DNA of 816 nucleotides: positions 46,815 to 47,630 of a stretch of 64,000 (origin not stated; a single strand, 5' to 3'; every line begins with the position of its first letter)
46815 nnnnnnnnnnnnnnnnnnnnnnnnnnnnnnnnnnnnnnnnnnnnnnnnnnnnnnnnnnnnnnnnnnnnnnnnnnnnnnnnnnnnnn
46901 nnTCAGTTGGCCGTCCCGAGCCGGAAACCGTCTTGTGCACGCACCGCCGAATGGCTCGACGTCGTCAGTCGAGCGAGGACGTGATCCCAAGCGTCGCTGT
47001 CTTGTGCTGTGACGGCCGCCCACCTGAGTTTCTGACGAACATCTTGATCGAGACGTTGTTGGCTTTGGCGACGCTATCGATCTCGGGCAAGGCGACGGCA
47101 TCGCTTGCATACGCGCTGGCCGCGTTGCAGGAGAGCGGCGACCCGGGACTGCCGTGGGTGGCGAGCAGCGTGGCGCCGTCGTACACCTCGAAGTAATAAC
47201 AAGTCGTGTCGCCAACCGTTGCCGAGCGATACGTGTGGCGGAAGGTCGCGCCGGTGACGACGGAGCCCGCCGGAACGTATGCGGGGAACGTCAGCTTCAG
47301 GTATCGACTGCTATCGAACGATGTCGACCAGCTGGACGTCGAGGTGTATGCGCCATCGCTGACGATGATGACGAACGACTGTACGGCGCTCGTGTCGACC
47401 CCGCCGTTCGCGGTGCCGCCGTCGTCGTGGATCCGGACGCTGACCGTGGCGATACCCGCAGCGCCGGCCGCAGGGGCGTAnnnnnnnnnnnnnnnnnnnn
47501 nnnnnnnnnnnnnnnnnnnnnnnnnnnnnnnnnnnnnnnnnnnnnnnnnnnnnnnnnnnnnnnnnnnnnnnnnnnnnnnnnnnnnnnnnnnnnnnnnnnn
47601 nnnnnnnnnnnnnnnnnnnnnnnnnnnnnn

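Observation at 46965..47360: Unassigned ~135-aa domain shared by the C-terminus of the giant adhesin and a small TasA-like protein in the same operon (also at 55830-56241)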

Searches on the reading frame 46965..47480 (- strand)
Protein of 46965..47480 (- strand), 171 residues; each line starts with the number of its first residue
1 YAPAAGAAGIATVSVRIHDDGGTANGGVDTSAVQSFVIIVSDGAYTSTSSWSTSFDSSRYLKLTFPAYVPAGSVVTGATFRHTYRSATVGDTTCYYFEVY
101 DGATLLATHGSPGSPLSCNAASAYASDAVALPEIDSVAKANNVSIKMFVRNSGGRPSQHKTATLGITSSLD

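Call 11: search_protein_families(library=pfam, proteins=[window:46965-47480:-], max_evalue=1)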
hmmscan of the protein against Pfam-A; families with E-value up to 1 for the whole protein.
window:46965-47480:- (171 aa): 0 families

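Call 12: search_protein_families(library=ncbifam, proteins=[window:46965-47480:-], max_evalue=1)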
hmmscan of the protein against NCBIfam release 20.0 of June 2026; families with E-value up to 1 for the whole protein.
window:46965-47480:- (171 aa): 0 families

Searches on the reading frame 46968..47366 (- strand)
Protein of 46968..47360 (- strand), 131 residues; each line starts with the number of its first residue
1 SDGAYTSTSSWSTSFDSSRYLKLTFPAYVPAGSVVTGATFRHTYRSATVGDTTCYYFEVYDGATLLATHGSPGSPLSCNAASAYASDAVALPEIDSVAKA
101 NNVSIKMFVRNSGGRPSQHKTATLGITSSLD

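Call 14: find_homologous_proteins(query=window:46968-47360:-, max_evalue=0.01)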
Query seq(131 aa) (131 aa): 30 proteins with E <= 0.01 among 95 candidates.
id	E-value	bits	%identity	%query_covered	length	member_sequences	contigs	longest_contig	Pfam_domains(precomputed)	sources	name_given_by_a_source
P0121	8.4e-62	225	82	98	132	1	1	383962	-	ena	-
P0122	8.9e-62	225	80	98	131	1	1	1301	-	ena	-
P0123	7.1e-61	222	80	98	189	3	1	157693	PF17963.8,PF17892.8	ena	-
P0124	7.7e-60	218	78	100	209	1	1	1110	-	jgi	jgi:hypothetical protein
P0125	2.8e-58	213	77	98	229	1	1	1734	PF17963.8,PF17892.8,PF17803.8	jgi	jgi:VCBS repeat-containing protein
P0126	1.1e-55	205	76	92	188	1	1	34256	PF17963.8,PF17892.8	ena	-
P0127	4.6e-55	203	72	100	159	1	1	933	-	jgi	-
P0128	1.2e-49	185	68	94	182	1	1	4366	PF17963.8,PF17892.8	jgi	jgi:hypothetical protein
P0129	4.0e-49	184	66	98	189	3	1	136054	PF17963.8,PF17892.8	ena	-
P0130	6.1e-49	183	71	92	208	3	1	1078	PF17963.8,PF17892.8,PF17803.8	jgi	jgi:VCBS repeat-containing protein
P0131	7.5e-49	183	64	100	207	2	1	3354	PF17963.8,PF17892.8,PF17803.8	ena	-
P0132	7.7e-49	183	68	90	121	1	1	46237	-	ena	-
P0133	1.0e-48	182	74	87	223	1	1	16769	PF17963.8,PF17892.8,PF17803.8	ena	-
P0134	1.1e-48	182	67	97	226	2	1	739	PF17963.8,PF17892.8,PF17803.8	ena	-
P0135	6.5e-48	180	63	87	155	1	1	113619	-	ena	-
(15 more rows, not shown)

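Call 20: find_encoding_contigs(protein=P0121, flank=10000, max_places=3)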
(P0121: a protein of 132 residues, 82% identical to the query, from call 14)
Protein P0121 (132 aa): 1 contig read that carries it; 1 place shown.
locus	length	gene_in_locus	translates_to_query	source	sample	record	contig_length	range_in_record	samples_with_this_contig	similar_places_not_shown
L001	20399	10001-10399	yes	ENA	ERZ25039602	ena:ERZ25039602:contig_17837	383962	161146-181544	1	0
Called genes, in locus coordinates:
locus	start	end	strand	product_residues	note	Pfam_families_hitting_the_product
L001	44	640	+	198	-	PF12389:Peptidase_M73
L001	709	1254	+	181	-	-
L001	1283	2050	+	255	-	-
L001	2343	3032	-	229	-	-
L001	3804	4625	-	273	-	-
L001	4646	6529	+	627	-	-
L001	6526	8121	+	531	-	-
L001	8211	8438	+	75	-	PF12951:PATR (weak)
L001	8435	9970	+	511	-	PF17803:Cadherin_4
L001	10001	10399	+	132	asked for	-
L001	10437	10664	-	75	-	PF08327:AHSA1 (weak)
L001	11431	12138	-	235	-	-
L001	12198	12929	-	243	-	-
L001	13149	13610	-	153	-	-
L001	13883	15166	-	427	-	PF21686:LigD_Prim-Pol, PF01896:DNA_primase_S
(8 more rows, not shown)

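Call 32: find_related_loci(query=A3, collection=genome_contigs, flank=8000)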
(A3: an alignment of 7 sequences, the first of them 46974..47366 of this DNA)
Query A3 (131 aa) in genome_contigs; peptide patterns used: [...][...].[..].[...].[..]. (x = any residue, [..] = any of these).
35 stretches matched a pattern; 30 encode a relative of the query (tblastn E <= 1e-3); 30 distinct loci.
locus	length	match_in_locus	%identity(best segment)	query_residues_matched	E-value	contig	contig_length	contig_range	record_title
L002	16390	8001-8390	79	2-131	3e-66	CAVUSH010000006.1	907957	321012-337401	MAG: uncultured Chloroflexia bacterium isolate MFD05942.bin.2.270 genome assembly, contig: contig_6407, whole genome sho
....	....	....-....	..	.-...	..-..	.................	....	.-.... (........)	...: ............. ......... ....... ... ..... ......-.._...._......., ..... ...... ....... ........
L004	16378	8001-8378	70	3-128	1e-59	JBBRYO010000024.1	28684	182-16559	MAG: Candidatus Limnocylindrales bacterium isolate La5_metabat2.116 La5_metabat2.116_K_943395_L_28684_cov_50.2198, whole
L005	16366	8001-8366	62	7-128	3e-50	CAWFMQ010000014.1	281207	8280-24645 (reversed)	MAG: uncultured Chloroflexia bacterium isolate MFD02134.bin.2.59 genome assembly, contig: contig_56886, whole genome sho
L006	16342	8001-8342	66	15-128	4e-49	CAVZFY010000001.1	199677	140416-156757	MAG: uncultured Chloroflexia bacterium isolate MFD05513.bin.2.203 genome assembly, contig: contig_10186, whole genome sh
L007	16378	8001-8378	61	4-128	6e-48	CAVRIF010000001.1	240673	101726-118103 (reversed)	MAG: uncultured Actinomycetes bacterium isolate MFD05747.bin.2.124 genome assembly, contig: contig_18282, whole genome s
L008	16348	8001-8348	62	13-128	1e-46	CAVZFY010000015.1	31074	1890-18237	MAG: uncultured Chloroflexia bacterium isolate MFD05513.bin.2.203 genome assembly, contig: contig_42021, whole genome sh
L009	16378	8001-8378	61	4-128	6e-47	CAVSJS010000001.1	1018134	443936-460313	MAG: uncultured Actinomycetes bacterium isolate MFD09212.bin.2.172 genome assembly, contig: contig_11785, whole genome s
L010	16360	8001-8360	61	7-128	2e-46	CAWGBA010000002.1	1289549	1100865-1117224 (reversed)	MAG: uncultured Chloroflexia bacterium isolate MFD06714.bin.2.115 genome assembly, contig: contig_27182, whole genome sh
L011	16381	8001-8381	65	2-128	2e-46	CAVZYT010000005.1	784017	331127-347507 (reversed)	MAG: uncultured Chloroflexia bacterium isolate MFD02134.bin.2.143 genome assembly, contig: contig_2370, whole genome sho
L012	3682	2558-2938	65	2-128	2e-46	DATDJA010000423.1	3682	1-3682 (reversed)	MAG TPA_asm: Candidatus Limnocylindrales bacterium isolate SMAG_U318 k141_1808664, whole genome shotgun sequence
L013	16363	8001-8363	61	6-128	7e-46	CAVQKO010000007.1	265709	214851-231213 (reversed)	MAG: uncultured Chloroflexia bacterium isolate MFD02416.bin.1.313 genome assembly, contig: contig_37408, whole genome sh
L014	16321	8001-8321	65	21-128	1e-44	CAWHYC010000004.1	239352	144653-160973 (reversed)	MAG: uncultured Chloroflexia bacterium isolate MFD02242.bin.2.300 genome assembly, contig: contig_3437, whole genome sho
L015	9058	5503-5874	57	7-131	2e-43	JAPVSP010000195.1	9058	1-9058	MAG: Chloroflexota bacterium isolate MW2_metabat.28 k97_222343, whole genome shotgun sequence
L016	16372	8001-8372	53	6-128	1e-42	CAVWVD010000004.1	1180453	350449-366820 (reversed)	MAG: uncultured Thermoleophilia bacterium isolate MFD04944.bin.2.129 genome assembly, contig: contig_47999, whole genome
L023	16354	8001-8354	47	1-117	3e-36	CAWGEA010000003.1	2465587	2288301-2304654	MAG: uncultured Actinomycetes bacterium isolate MFD02199.bin.1.54 genome assembly, contig: contig_5099, whole genome sho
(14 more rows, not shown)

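Call 55: search_protein_families(library=pfam, proteins=[L023:6046-6687:+, L023:6698-7297:+, L023:8407-8958:+, L023:9003-9515:+, L023:9413-10534:+, L023:5079-6029:+, L007:6744-8393:+, L007:6052-6747:+, L007:5529-6179:+, L007:8767-9222:+], max_evalue=0.01)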
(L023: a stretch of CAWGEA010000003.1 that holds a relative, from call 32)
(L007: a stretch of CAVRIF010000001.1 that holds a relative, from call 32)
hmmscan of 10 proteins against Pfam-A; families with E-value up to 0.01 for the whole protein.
L023:6046-6687:+ (213 aa): 1 family
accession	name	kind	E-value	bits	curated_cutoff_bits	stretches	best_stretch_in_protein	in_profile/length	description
PF12389.13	Peptidase_M73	-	5.9e-12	46.3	22.5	1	19-109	4-88/196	Camelysin metallo-endopeptidase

L023:6698-7297:+ (199 aa): 1 family
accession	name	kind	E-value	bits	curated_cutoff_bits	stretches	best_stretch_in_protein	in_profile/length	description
PF10502.14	Peptidase_S26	-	3.7e-05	24.2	22.9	1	32-106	4-80/168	Signal peptidase, peptidase S26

L023:8407-8958:+ (183 aa): 0 families

L023:9003-9515:+ (170 aa): 0 families

L023:9413-10534:+ (373 aa): 0 families

L023:5079-6029:+ (316 aa): 0 families

L007:6744-8393:+ (549 aa): 1 family
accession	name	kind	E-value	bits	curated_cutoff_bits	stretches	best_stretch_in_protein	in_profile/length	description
PF00041.27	fn3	-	0.0045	17.6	25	0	52-100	10-57/84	Fibronectin type III domain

L007:6052-6747:+ (231 aa): 0 families

L007:5529-6179:+ (216 aa): 0 families

L007:8767-9222:+ (151 aa): 1 family
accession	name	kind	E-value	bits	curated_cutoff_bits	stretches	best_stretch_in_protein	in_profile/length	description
PF12680.13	SnoaL_2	-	2.7e-10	41.2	27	1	47-133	20-101/102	SnoaL-like domain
